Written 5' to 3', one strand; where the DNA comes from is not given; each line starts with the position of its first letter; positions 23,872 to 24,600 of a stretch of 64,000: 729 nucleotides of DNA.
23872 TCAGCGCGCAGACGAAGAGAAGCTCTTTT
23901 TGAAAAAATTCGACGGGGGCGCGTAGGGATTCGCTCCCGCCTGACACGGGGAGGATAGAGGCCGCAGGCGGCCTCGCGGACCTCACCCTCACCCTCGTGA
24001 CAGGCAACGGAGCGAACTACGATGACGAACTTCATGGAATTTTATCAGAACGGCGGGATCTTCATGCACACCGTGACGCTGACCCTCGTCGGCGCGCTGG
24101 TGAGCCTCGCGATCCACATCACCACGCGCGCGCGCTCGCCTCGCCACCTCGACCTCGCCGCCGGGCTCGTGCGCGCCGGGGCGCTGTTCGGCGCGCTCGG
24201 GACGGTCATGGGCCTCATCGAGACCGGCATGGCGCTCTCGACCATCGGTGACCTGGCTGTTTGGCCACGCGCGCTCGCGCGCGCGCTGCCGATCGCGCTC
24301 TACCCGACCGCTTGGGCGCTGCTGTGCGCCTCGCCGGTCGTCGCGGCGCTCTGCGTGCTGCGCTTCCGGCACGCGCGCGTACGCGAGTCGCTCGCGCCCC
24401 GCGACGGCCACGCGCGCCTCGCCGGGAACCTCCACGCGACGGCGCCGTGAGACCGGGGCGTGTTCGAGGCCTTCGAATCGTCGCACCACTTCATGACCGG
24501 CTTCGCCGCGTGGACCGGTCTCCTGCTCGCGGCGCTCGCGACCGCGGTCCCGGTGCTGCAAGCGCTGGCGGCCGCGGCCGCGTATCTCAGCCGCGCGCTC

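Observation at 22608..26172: Co-directional signalling cluster: PAS-PAS-STAS protein, minimal ExbB-like channel, membrane-anchored ECF sigma, unknown ORF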

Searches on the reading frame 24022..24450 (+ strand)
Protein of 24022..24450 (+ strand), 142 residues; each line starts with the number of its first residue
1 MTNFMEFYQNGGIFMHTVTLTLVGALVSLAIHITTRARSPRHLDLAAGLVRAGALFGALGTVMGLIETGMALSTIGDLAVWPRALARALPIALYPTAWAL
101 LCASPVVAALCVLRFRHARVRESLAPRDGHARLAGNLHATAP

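Call 6: search_protein_families(library=pfam, proteins=[window:24022-24450:+], max_evalue=0.01)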
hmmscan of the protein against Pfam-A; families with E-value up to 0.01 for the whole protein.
window:24022-24450:+ (142 aa): 1 family
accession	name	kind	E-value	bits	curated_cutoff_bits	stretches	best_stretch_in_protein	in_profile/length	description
PF01618.21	MotA_ExbB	-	2e-07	31.3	22.9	1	37-119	40-120/127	MotA/TolQ/ExbB proton channel family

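Call 7: search_protein_families(library=ncbifam, proteins=[window:24022-24450:+], max_evalue=0.01)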
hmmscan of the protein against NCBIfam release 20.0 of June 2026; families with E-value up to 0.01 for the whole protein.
window:24022-24450:+ (142 aa): 0 families

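Call 19: find_homologous_proteins(query=window:24022-24450:+, max_evalue=0.001)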
Query window:24022-24450:+ (142 aa): 3 proteins with E <= 0.001 among 1218 candidates.
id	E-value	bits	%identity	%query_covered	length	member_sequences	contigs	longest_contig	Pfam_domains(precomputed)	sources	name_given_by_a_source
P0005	1.7e-81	289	100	97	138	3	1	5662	PF01618.22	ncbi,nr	ncbi:MAG: MotA/TolQ/ExbB proton channel family protein [Myxococcales bacterium]|nr:MotA/TolQ/ExbB pr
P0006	8.3e-51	190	64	100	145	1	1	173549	-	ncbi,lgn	-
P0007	4.5e-50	187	63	100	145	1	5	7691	-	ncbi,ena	-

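Call 24: find_encoding_contigs(protein=P0005, flank=10000, max_places=3)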
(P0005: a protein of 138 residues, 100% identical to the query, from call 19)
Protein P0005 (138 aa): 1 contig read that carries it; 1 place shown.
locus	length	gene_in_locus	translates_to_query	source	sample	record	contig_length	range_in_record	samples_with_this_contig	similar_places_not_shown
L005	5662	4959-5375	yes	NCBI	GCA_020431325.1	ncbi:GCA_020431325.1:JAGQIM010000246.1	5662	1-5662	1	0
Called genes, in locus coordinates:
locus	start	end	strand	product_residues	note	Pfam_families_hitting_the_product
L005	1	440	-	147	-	PF07715:Plug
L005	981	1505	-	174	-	PF13367:PrsW-protease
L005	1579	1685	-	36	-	-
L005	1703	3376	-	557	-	PF03747:ADP_ribosyl_GH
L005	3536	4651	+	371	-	PF00989:PAS, PF13188:PAS_8 (weak), PF08448:PAS_4 (weak), PF13426:PAS_9, PF08447:PAS_3 (weak), PF08448:PAS_4, PF01740:STAS, PF13466:STAS_2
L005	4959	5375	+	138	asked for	PF01618:MotA_ExbB (weak)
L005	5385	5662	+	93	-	?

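Call 25: find_encoding_contigs(protein=P0007, flank=10000, max_places=5)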
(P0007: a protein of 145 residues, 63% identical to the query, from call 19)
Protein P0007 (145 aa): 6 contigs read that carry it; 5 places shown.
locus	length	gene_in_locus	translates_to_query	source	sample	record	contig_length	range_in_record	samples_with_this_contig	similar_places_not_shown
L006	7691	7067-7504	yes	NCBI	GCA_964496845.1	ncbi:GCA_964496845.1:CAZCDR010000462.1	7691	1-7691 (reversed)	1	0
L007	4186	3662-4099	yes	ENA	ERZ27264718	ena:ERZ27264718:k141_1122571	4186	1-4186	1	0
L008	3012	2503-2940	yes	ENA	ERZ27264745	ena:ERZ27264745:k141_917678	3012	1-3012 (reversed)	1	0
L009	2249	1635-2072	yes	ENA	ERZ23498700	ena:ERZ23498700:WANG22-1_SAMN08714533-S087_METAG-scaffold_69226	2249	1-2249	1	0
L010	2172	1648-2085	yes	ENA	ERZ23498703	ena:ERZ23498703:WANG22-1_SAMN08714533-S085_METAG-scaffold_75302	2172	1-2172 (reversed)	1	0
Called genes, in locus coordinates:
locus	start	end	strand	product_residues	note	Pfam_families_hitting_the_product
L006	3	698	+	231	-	?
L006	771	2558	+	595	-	PF03193:RsgA_GTPase (faint), PF00009:GTP_EFTU (weak), PF00350:Dynamin_N, PF01926:MMR_HSR1, PF00350:Dynamin_N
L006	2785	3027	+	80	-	-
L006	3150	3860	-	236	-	PF13367:PrsW-protease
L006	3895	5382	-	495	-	PF03747:ADP_ribosyl_GH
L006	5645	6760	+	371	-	PF00989:PAS, PF13188:PAS_8 (faint), PF08448:PAS_4 (weak), PF13426:PAS_9, PF08448:PAS_4 (weak), PF01740:STAS, PF13466:STAS_2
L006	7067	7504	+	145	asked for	-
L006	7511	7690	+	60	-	?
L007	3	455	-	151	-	?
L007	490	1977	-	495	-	PF03747:ADP_ribosyl_GH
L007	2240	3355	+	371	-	PF00989:PAS, PF13188:PAS_8 (faint), PF08448:PAS_4 (weak), PF13426:PAS_9, PF08448:PAS_4 (weak), PF01740:STAS, PF13466:STAS_2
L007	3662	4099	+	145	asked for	-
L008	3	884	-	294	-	?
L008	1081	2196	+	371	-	PF00989:PAS, PF13188:PAS_8 (faint), PF08448:PAS_4 (weak), PF13426:PAS_9, PF08448:PAS_4 (weak), PF01740:STAS, PF13466:STAS_2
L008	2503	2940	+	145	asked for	-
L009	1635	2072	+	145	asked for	-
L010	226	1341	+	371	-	PF00989:PAS, PF13188:PAS_8 (faint), PF08448:PAS_4 (weak), PF13426:PAS_9, PF08448:PAS_4 (weak), PF01740:STAS, PF13466:STAS_2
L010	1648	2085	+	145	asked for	-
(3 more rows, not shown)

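Call 63: search_solved_structures(query=A2, max_evalue=10, show_alignments=2)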
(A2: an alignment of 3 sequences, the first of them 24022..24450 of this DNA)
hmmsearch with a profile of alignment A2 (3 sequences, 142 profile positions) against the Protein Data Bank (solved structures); distinct sequences matched with E-value up to 10: 5.
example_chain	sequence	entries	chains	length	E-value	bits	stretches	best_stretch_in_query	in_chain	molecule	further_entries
3kvo_A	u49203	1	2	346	1.6e-20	76.7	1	2-107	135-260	Hydroxysteroid dehydrogenase-like protein 2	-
3e03_A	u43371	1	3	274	6.9e-20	74.7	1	2-119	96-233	Short chain dehydrogenase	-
3sc4_A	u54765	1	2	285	1.8e-15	60.4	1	2-114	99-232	Short chain dehydrogenase (A0QTM2 homolog)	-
8odt_A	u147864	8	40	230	0.053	16.7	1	56-120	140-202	Tol-Pal system protein TolQ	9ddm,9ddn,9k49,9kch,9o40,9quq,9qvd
9kpz_A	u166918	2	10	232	0.055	16.7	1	56-120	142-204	Tol-Pal system protein TolQ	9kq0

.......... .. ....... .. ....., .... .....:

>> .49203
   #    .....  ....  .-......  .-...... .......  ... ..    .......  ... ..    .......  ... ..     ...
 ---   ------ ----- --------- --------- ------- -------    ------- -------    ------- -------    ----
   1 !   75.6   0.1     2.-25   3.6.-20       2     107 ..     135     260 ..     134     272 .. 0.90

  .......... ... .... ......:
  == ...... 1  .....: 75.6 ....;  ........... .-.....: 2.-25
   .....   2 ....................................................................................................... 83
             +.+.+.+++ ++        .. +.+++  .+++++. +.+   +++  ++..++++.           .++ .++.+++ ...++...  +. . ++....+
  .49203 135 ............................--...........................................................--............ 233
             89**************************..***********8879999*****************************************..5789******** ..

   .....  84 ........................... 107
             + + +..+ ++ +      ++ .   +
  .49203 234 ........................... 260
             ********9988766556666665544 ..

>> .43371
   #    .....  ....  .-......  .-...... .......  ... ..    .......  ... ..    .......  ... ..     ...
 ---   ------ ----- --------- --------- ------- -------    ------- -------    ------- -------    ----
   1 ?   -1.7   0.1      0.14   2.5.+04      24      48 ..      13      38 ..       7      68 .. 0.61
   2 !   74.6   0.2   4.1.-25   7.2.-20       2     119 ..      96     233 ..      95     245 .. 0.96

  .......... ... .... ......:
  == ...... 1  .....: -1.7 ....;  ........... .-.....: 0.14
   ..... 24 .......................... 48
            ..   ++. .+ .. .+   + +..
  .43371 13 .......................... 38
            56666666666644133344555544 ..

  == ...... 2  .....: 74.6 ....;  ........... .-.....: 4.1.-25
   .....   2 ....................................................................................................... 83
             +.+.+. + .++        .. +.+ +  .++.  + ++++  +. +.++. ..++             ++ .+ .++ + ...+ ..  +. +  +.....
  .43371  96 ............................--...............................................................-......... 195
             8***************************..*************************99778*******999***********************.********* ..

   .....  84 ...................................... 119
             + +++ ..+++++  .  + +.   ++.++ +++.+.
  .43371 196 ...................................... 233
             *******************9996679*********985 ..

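Call 65: search_solved_structures(query=A9, max_evalue=10, show_alignments=3)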
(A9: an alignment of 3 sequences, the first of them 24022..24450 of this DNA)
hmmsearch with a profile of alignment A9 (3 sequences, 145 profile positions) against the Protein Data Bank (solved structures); distinct sequences matched with E-value up to 10: 2.
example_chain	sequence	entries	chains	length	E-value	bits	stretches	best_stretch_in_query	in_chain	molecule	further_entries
8odt_A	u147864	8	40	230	0.16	15.4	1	41-120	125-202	Tol-Pal system protein TolQ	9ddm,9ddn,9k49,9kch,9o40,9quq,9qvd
9kpz_A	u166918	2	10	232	0.17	15.3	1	41-120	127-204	Tol-Pal system protein TolQ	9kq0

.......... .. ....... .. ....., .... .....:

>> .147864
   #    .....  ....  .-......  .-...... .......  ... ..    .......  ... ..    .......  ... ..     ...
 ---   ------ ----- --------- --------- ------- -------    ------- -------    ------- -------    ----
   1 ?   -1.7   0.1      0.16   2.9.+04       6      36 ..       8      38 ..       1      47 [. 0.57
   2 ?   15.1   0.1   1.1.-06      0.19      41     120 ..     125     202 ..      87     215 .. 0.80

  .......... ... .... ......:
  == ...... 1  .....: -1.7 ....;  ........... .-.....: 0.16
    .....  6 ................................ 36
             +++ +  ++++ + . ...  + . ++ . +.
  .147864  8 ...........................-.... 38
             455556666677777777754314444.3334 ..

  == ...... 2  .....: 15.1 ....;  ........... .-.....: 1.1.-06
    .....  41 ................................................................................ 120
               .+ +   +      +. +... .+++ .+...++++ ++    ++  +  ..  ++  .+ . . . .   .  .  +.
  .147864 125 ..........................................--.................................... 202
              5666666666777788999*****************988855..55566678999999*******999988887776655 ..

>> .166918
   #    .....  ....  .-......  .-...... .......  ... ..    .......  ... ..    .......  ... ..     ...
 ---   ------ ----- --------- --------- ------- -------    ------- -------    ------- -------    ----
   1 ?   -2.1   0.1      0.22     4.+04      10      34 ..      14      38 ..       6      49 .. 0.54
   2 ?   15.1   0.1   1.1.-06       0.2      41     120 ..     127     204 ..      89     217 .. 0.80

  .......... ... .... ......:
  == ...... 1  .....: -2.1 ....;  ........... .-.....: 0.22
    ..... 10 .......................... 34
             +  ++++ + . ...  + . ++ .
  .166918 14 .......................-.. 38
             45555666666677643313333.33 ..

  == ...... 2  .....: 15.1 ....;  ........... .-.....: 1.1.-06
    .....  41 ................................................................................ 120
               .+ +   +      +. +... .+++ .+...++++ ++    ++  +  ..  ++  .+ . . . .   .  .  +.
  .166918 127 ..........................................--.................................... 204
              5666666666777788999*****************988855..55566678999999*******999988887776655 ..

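Call 80: find_related_loci(query=A10, collection=metagenome_contigs, flank=4000)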
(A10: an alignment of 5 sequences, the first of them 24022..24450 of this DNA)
Query A10 (142 aa) in metagenome_contigs; peptide patterns used: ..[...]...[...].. (x = any residue, [..] = any of these).
182 stretches matched a pattern; 15 encode a relative of the query (tblastn E <= 1e-3); 15 distinct loci.
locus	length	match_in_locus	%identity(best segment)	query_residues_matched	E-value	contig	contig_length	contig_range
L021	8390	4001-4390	37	3-125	3e-20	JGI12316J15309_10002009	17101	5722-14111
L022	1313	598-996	39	1-122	3e-18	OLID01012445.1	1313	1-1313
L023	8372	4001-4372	44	1-113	4e-16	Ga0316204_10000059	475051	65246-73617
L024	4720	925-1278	46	1-107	5e-16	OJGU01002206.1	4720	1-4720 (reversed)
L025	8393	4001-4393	38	1-121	2e-13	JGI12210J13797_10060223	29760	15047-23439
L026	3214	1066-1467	36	1-132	5e-13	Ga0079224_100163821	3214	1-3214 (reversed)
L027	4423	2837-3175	34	1-106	5e-12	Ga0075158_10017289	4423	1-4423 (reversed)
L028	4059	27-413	37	3-121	2e-11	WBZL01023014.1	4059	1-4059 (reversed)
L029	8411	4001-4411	32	1-127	3e-11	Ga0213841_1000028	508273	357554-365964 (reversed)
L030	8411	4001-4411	32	1-127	3e-11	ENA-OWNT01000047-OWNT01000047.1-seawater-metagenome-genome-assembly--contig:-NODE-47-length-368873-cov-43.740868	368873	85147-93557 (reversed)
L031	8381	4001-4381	35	3-122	8e-11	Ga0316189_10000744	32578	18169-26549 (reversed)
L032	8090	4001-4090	60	1-29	4e-6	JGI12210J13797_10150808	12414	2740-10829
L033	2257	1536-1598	62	3-23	8e-6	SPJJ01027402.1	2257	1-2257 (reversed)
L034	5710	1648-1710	62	3-23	8e-6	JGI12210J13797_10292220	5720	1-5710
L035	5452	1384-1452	52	1-23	3e-5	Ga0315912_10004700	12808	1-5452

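Call 83: search_protein_families(library=pfam, proteins=[L025:4478-5560:+, L027:3543-4415:+, L028:964-3192:+, L023:4430-7303:-, L021:3239-3850:-, L021:2679-3242:-, L021:4964-6841:+, L023:1707-3785:+, L026:541-990:+, L027:1619-2671:+], max_evalue=0.001)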
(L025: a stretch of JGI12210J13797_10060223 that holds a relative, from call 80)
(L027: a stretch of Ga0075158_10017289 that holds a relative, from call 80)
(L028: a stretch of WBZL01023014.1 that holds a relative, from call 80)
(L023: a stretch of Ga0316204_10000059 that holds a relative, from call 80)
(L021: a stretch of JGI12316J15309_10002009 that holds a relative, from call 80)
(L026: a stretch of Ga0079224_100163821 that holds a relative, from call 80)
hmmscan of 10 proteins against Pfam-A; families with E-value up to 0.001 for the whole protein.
L025:4478-5560:+ (360 aa): 2 families
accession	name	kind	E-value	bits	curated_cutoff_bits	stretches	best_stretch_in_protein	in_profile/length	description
PF13795.12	HupE_UreJ_2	-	6.5e-44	149.8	24.5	1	176-318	1-148/156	HupE / UreJ protein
PF04955.18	HupE_UreJ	-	3.8e-09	36.7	23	1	176-334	21-164/179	HupE / UreJ protein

L027:3543-4415:+ (290 aa): 1 family
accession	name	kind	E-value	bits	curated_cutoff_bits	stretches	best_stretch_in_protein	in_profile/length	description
PF01734.28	Patatin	-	6.1e-32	111.8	27.7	1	7-209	1-190/191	Patatin-like phospholipase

L028:964-3192:+ (742 aa): 3 families
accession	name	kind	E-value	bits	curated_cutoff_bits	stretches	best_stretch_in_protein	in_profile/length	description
PF01323.26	DSBA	-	3.8e-34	118.6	25.6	2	442-556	75-190/191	DSBA-like thioredoxin domain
PF13462.12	Thioredoxin_4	-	1.7e-31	110.1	23.2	2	579-738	6-165/165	Thioredoxin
PF13743.12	Thioredoxin_5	-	0.0001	22.5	27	0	490-542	115-167/186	Thioredoxin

L023:4430-7303:- (957 aa): 3 families
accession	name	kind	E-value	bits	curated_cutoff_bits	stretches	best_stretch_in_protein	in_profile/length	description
PF19864.5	Radical_SAM_N2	-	3.8e-57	192.4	29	1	69-219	1-151/151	Radical SAM proteins, N-terminal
PF10105.14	DUF2344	-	1.4e-30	106.9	23.8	1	709-892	1-158/176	Uncharacterized protein conserved in bacteria (DUF2344)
PF04055.27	Radical_SAM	-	1.7e-18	67.8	29.5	1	282-445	1-164/166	Radical SAM superfamily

L021:3239-3850:- (203 aa): 5 families
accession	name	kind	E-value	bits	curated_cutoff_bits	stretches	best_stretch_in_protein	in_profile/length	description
PF08281.18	Sigma70_r4_2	-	1.1e-13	51.1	25.7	1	137-187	3-53/54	Sigma-70, region 4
PF04542.20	Sigma70_r2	-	5.8e-10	39.3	24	1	35-101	2-70/71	Sigma-70 region 2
PF07638.17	Sigma70_ECF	-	3.9e-08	33.8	21.1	1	133-191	125-182/185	ECF sigma factor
PF04545.22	Sigma70_r4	-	8.7e-07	28.8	24.1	1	143-187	3-47/50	Sigma-70, region 4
PF13384.12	HTH_23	-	5.3e-05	23.3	24.6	1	158-183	15-40/50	Homeodomain-like domain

L021:2679-3242:- (187 aa): 0 families

L021:4964-6841:+ (625 aa): 5 families
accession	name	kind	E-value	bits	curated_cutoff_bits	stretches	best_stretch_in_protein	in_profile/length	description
PF07631.16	PSD4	-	5e-40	137.4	23.3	1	282-409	1-127/128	Protein of unknown function (DUF1592)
PF07627.16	PSCyt3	-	3.5e-21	75.7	27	1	428-524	1-97/98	Protein of unknown function (DUF1588)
PF07637.16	PSD5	-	2.8e-20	72.9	34.2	1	206-267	1-62/62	Protein of unknown function (DUF1595)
PF07626.16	PSD3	-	5.1e-16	59.3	23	1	122-184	1-61/65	Protein of unknown function (DUF1587)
PF07624.16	PSD2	-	6.8e-08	32.6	25.8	1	547-616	5-74/74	Protein of unknown function (DUF1585)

L023:1707-3785:+ (692 aa): 4 families
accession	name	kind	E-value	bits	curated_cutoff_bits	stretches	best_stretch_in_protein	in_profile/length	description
PF00378.25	ECH_1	-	1.3e-21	77.6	27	1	421-634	19-221/251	Enoyl-CoA hydratase/isomerase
PF02737.24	3HCDH_N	-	1.9e-18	67.4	22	1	32-203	4-178/180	3-hydroxyacyl-CoA dehydrogenase, NAD binding domain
PF16113.10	ECH_2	-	2.7e-14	53.9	27.2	1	422-604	15-193/335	Enoyl-CoA hydratase/isomerase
PF00725.27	3HCDH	-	3.6e-05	24.6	22.1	0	208-245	2-39/97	3-hydroxyacyl-CoA dehydrogenase, C-terminal domain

L026:541-990:+ (149 aa): 1 family
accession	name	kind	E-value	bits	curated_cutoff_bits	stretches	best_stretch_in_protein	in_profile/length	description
PF20974.2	tRNA-synt_1c_C2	-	1.5e-23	83.7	23.9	1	45-119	1-69/69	tRNA synthetases class I (E and Q), anti-codon binding domain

L027:1619-2671:+ (350 aa): 1 family
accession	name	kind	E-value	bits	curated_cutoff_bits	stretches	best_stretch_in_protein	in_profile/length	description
PF18884.5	TSP3_bac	-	1e-10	41.7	25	1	108-127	1-20/22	Bacterial TSP3 repeat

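Call 90: search_protein_families(library=padloc, proteins=[window:24022-24450:+], max_evalue=0.01)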
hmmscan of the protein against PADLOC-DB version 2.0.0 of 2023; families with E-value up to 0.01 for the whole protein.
window:24022-24450:+ (142 aa): 0 families
